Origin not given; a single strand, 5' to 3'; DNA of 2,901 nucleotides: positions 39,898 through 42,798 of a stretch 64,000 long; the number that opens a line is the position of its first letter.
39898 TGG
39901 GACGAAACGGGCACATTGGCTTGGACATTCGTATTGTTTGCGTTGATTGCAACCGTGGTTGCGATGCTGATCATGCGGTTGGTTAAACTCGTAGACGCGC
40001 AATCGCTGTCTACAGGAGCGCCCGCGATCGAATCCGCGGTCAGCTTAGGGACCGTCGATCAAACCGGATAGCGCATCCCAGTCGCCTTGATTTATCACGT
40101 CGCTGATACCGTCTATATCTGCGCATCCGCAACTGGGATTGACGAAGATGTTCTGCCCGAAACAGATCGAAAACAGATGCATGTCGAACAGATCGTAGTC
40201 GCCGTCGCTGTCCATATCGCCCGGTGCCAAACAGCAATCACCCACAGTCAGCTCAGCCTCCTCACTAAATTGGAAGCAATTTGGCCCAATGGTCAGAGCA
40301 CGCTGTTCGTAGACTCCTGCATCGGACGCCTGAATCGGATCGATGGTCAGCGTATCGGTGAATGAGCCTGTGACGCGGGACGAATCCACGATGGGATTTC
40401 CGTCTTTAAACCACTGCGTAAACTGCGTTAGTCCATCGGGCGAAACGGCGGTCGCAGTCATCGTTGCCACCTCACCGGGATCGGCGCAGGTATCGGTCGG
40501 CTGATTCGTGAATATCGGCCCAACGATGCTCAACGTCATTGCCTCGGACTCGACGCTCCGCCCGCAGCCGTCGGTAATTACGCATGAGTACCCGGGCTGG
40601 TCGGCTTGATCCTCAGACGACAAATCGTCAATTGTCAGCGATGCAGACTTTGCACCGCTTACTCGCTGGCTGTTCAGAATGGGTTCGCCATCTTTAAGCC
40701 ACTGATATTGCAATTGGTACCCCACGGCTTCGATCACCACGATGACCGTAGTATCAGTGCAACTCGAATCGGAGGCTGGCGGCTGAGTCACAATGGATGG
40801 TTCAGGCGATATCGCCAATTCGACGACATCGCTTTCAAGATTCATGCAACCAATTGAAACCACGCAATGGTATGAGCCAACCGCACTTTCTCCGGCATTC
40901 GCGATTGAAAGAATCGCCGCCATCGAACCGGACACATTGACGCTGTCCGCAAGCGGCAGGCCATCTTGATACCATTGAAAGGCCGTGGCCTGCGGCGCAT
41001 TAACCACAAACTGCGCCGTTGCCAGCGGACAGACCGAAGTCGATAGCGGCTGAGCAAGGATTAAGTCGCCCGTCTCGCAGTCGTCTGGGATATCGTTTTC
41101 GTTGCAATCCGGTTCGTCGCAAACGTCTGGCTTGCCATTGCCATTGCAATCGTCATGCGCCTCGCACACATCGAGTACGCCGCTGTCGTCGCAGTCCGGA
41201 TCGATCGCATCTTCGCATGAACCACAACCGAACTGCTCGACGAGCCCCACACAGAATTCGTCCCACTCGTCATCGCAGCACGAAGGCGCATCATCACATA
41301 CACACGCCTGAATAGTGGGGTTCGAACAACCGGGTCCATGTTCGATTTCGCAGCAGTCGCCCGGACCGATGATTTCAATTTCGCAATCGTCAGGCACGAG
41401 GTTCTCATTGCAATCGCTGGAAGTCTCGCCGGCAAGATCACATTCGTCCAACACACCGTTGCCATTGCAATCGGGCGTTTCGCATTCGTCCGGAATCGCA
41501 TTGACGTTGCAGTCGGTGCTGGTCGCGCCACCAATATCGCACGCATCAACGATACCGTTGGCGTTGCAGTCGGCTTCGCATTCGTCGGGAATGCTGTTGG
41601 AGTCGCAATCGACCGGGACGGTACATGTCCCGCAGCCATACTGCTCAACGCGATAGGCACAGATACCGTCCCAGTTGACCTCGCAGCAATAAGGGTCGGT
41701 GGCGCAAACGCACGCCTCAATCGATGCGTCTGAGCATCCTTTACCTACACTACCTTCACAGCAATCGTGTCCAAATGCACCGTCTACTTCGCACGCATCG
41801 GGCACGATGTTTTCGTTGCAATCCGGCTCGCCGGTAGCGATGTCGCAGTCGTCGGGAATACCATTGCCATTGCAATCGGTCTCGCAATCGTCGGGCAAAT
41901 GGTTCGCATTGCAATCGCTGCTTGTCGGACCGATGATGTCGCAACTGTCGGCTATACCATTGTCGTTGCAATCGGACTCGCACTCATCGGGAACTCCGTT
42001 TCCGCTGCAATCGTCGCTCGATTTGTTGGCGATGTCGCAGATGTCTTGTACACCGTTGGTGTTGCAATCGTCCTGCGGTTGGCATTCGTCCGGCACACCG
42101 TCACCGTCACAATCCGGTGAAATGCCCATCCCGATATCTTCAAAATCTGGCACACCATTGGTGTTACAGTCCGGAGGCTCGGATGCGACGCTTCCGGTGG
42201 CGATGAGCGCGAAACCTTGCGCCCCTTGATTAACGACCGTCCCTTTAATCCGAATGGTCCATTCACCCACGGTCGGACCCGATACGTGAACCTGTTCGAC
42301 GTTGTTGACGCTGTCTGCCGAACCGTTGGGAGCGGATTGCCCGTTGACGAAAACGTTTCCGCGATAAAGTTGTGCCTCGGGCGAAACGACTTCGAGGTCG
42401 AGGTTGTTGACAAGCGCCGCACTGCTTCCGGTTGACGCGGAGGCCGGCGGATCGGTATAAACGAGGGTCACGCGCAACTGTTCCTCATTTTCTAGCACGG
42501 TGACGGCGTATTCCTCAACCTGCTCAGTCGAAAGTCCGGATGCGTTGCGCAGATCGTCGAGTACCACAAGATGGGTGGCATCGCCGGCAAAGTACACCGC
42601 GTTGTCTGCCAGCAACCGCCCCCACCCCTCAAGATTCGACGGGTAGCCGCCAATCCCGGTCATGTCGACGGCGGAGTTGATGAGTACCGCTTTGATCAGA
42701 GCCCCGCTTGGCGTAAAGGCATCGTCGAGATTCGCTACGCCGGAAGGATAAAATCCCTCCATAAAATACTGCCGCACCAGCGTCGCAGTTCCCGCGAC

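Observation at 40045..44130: Subtilase carrying the same Ig-triplet plus dockerin-like cassette, plus extensive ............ Asp/Cys repeats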

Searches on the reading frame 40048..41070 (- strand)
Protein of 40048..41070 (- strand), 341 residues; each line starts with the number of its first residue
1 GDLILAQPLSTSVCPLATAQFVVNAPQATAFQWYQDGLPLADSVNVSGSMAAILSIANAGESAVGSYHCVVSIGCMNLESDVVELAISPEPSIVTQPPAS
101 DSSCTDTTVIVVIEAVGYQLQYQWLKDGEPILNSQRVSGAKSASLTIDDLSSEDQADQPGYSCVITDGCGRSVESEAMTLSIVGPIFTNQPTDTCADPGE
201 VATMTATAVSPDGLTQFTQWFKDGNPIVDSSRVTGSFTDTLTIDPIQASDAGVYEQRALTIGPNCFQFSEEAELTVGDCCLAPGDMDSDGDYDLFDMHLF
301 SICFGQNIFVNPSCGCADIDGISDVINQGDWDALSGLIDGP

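Call 18: find_related_loci(query=A1, collection=genome_contigs, flank=6000)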
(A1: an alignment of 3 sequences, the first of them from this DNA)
Query A1 (341 aa) in genome_contigs; peptide patterns used: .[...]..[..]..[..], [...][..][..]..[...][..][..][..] (x = any residue, [..] = any of these).
599 stretches matched a pattern (row limit reached: there are more); 264 encode a relative of the query (tblastn E <= 1e-3); the best 80 are kept; 80 distinct loci.
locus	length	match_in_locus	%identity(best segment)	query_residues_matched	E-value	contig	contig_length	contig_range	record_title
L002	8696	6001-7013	45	3-341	4e-74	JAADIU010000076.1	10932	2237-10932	MAG: Planctomycetota bacterium isolate M_MetaBat.71 contig-127_14762, whole genome shotgun sequence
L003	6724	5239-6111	41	1-287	2e-64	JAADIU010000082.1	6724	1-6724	MAG: Planctomycetota bacterium isolate M_MetaBat.71 contig-127_33075, whole genome shotgun sequence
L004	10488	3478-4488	39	3-341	2e-66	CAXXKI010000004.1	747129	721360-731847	MAG: Phycisphaerae bacterium isolate bd3be242-9aa2-4165-bc29-2748e4656e29 genome assembly, contig: contig_4, whole genom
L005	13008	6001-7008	36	5-341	8e-59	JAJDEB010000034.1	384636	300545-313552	MAG: Phycisphaerae bacterium isolate OFTM112 OFTM112_33, whole genome shotgun sequence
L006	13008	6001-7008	37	5-341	2e-63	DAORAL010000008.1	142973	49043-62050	MAG TPA_asm: Phycisphaerae bacterium isolate AMR_MDS_0959 NODE_30_length_142973_cov_7.317322, whole genome shotgun seque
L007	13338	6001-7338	34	1-276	2e-34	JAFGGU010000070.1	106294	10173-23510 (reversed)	MAG: Bacteroidales bacterium isolate Zod_Metabat.1409 k87_7844502, whole genome shotgun sequence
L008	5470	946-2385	35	4-276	1e-31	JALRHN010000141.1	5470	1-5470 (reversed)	MAG: Candidatus Kapaibacterium sp. isolate MYJ.27 NODE_141_length_5470_cov_2.629334, whole genome shotgun sequence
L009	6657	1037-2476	35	4-276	2e-30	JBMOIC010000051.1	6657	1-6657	MAG: Bacteroidota bacterium isolate Deming_bin.385 contig38476, whole genome shotgun sequence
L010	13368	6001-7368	31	3-286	3e-30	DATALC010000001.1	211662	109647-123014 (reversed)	MAG TPA_asm: Bacteroidales bacterium isolate SMAG_U6954 k141_174721, whole genome shotgun sequence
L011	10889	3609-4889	32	3-292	3e-29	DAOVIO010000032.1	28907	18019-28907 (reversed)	MAG TPA_asm: Bacteroidales bacterium isolate CSMAG_1369 CSMAG_1369_k141_2340462_length_28907_cov_24.6420, whole genome s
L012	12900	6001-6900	37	12-255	1e-27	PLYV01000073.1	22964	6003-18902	MAG: Limisphaerales bacterium isolate palsa_1443 73.20120700_P3D.225_contig_280, whole genome shotgun sequence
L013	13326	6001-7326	32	4-276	1e-26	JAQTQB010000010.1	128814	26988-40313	MAG: Verrucomicrobiales bacterium isolate STB_13 NODE_325_length_128814_cov_10.596090_Sandtown_B, whole genome shotgun s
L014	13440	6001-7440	32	4-255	2e-26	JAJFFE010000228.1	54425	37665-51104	MAG: Planctomycetota bacterium isolate OFTM36 OFTM36_227, whole genome shotgun sequence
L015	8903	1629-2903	32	4-276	5e-26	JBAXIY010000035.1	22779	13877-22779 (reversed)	MAG: Verrucomicrobiia bacterium isolate ELA361 MAG361_37, whole genome shotgun sequence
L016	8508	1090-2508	31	1-302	9e-26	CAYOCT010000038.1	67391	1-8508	MAG TPA_asm: uncultured Nitrospiraceae bacterium isolate binchicken_co16_39 genome assembly, contig: NODE_712_length_673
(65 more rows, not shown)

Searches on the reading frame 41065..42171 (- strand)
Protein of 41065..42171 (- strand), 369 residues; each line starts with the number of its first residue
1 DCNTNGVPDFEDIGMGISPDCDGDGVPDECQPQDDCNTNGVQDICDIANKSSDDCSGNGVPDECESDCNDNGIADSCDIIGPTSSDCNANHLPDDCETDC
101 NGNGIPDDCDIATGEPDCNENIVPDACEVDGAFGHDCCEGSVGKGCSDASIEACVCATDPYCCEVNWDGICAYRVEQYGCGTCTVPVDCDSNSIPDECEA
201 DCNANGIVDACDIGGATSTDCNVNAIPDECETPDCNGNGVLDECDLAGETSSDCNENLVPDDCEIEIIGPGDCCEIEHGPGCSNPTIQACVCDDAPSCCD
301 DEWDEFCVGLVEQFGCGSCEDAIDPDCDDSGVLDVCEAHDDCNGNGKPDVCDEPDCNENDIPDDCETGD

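Call 20: find_homologous_proteins(query=window:41065-42171:-, max_evalue=0.001)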
Query seq(369 aa) (369 aa): 3335 proteins with E <= 0.001 among 8000 candidates; the best 120 are listed.
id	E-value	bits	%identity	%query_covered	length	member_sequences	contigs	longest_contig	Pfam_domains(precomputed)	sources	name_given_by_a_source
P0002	6.3e-71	258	46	67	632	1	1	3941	-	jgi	jgi:heat shock protein beta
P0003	4.6e-64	235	47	72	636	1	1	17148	-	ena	-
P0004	1.1e-63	234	40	79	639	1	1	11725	PF00058.24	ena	-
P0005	3.6e-63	232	39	96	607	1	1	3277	-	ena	-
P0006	4.7e-63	232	40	73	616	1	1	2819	PF01839.30,PF00404.25,PF13517.13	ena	-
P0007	1.9e-60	223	42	72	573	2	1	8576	-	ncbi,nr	ncbi:MAG TPA: hypothetical protein PKN33_21145 [Phycisphaerae bacterium]|nr:hypothetical protein [Ph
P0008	4.1e-60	222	50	63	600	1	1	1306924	PF21959.3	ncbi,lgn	-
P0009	2.2e-59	220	47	72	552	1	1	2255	-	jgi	-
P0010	2.2e-59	220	41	62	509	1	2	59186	-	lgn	-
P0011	8.7e-59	218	39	67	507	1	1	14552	-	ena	-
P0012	1.0e-57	214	40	72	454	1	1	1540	-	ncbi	-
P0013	5.0e-57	212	49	72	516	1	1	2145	PF13517.13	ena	-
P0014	1.1e-56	211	50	36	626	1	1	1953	-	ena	-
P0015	1.7e-56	210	35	76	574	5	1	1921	PF13540.13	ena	-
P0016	2.1e-56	210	38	95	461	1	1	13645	-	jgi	-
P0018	4.9e-54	202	39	78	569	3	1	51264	PF18962.8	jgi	-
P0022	1.4e-52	197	47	72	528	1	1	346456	PF18962.8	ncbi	-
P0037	4.0e-49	186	35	72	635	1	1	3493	PF18884.6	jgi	jgi:hypothetical protein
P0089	7.5e-42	162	42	67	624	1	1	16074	PF00413.31,PF18884.6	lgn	-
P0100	7.8e-41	159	41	64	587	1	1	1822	PF02412.24,PF00404.25,PF13517.13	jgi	jgi:hypothetical protein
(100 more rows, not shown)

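Call 62: search_protein_families(library=pfam, proteins=[P0037, P0089, P0100], max_evalue=0.01)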
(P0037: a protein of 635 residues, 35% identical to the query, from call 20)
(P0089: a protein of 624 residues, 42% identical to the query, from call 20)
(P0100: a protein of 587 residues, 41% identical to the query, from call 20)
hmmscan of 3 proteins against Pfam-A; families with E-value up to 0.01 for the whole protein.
P0037 (635 aa): 1 family
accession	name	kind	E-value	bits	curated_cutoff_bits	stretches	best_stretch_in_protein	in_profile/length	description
PF18884.5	TSP3_bac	-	1.7e-07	31.3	25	0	39-55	1-17/22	Bacterial TSP3 repeat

P0089 (624 aa): 3 families
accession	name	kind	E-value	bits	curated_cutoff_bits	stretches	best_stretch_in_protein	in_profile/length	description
PF00413.30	Peptidase_M10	-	9e-43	146.3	24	1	72-224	1-159/159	Matrixin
PF18884.5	TSP3_bac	-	9e-09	35.5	25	2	324-343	1-20/22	Bacterial TSP3 repeat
PF13582.12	Reprolysin_3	-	0.0099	16.8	22.4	0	114-193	57-123/123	Metallo-peptidase family M12B Reprolysin-like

P0100 (587 aa): 3 families
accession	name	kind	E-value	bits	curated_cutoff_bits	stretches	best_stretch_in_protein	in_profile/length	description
PF02412.23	TSP_3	-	9.3e-12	44.9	25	2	445-479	2-36/36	Thrombospondin type 3 repeat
PF13517.12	FG-GAP_3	-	2.5e-07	31.6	26.9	1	2-60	3-61/61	FG-GAP-like repeat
PF00404.24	Dockerin_1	-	2.7e-06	27.9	22.9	0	514-567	2-49/57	Dockerin type I domain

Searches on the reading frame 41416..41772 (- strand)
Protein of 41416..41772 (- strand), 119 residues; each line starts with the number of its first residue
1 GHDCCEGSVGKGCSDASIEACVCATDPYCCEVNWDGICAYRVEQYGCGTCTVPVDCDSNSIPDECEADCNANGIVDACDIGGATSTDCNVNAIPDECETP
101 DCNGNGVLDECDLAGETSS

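Call 49: predict_structure(alignment_id=A5)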
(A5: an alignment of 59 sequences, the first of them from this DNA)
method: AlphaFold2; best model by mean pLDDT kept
length: 119 residues; sequences in the alignment: 59
mean_pLDDT: 85.2   pTM: 0.57
mean pLDDT of the five models: 85.2, 83.3, 82.8, 79.4, 78.1
residues with pLDDT >= 90: 49; 70-90: 58; 50-70: 11; < 50: 1
segments of 3 or more residues with pLDDT < 50: none
pLDDT, mean of each block of 10 residues (from residue 1): 66 83 89 82 81 78 89 95 95 95 91 76
secondary structure, 60 per line:
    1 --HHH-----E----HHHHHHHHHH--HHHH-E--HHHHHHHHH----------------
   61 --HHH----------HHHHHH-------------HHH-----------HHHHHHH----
elements in order: H16-25 H28-31 H36-44 H76-81 H109-115

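Call 57: search_solved_structures(query=A5, max_evalue=10, show_alignments=3)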
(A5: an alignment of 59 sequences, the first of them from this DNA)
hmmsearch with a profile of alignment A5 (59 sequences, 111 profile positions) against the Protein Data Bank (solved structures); distinct sequences matched with E-value up to 10: 2.
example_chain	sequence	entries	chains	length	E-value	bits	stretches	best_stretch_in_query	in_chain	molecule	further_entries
8x39_A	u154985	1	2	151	0.67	13.4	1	44-92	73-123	Serine protease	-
8x3a_A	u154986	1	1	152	0.69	13.4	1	44-92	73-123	Serine protease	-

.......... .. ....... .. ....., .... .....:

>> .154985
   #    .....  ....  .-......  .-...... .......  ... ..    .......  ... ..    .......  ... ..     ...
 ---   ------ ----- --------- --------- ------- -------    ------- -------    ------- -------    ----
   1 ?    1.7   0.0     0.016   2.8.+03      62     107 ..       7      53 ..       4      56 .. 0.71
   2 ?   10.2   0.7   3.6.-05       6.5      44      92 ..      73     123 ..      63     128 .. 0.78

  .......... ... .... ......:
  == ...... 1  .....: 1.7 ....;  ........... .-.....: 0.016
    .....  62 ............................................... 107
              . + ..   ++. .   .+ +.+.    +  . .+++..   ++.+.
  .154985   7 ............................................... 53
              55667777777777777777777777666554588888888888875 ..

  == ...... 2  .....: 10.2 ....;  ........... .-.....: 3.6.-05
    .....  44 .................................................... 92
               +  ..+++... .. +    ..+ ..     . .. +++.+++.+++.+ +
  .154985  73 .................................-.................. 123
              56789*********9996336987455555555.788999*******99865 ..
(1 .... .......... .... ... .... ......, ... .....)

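Call 60: fold_search(model_id=the predicted structure, library=pdb)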
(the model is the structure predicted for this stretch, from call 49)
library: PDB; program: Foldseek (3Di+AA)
matches with E <= 10: 0; with E <= 0.001: 0
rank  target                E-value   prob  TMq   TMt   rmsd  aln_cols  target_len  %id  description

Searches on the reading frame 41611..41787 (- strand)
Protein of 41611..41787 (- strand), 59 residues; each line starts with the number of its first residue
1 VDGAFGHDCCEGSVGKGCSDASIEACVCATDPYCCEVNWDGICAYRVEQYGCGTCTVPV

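Call 10: search_protein_families(library=pfam, proteins=[window:41611-41787:-], max_evalue=10)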
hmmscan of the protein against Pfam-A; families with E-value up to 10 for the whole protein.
seq(59 aa): 0 families

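Call 71: find_related_loci(query=A7, collection=metagenome_contigs, flank=3000)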
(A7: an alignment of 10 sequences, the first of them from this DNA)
Query A7 (53 aa) in metagenome_contigs; peptide patterns used: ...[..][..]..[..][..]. (x = any residue, [..] = any of these).
39 stretches matched a pattern; 20 encode a relative of the query (tblastn E <= 1e-3); 20 distinct loci.
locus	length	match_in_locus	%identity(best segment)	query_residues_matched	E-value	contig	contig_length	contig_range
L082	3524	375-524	68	1-50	7e-18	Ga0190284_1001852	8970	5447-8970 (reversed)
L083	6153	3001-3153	53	2-52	8e-16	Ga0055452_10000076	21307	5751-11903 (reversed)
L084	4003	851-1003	53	2-52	8e-16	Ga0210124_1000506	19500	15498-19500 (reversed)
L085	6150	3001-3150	50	3-52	3e-15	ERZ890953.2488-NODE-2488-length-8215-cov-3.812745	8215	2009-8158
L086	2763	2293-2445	55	1-51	4e-15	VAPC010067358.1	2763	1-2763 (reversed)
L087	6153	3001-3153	51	2-52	1e-13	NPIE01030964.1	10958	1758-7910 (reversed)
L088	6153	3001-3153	51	2-52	1e-13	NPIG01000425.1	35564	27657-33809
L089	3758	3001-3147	51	3-51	1e-12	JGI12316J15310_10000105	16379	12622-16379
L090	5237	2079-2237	55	3-50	4e-12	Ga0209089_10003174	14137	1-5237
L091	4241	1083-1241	55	3-50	4e-12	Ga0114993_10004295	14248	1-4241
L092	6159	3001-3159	55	3-50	4e-12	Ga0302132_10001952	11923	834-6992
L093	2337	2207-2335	58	2-44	5e-12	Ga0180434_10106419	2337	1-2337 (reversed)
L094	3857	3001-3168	50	3-50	2e-11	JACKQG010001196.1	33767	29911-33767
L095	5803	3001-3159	55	3-50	7e-11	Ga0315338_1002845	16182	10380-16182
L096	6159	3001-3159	53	3-50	1e-10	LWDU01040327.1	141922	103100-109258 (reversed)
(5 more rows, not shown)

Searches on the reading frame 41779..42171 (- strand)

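Call 10: search_protein_families(library=pfam, proteins=[window:41779-42171:-], max_evalue=10)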
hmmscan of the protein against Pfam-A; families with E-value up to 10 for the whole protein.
seq(131 aa): 1 family
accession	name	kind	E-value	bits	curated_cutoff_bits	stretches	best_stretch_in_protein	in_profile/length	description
PF07424.16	TrbM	-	1.3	9.5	21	1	63-128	53-118/156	TrbM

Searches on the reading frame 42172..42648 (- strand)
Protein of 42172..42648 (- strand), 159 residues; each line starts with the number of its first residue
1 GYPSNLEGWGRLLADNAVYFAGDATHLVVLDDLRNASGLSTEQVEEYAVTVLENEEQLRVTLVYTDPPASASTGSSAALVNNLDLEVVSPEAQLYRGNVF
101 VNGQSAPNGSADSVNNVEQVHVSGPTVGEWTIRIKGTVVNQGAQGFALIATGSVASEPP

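Call 10: search_protein_families(library=pfam, proteins=[window:42172-42648:-], max_evalue=10)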
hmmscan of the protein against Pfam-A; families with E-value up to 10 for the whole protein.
seq(159 aa): 1 family
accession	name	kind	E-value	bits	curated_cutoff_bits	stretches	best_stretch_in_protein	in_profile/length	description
PF23560.1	GBD_Hemicentin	-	0.02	15.3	27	1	104-136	55-87/100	Hemicentin galactose-binding domain-like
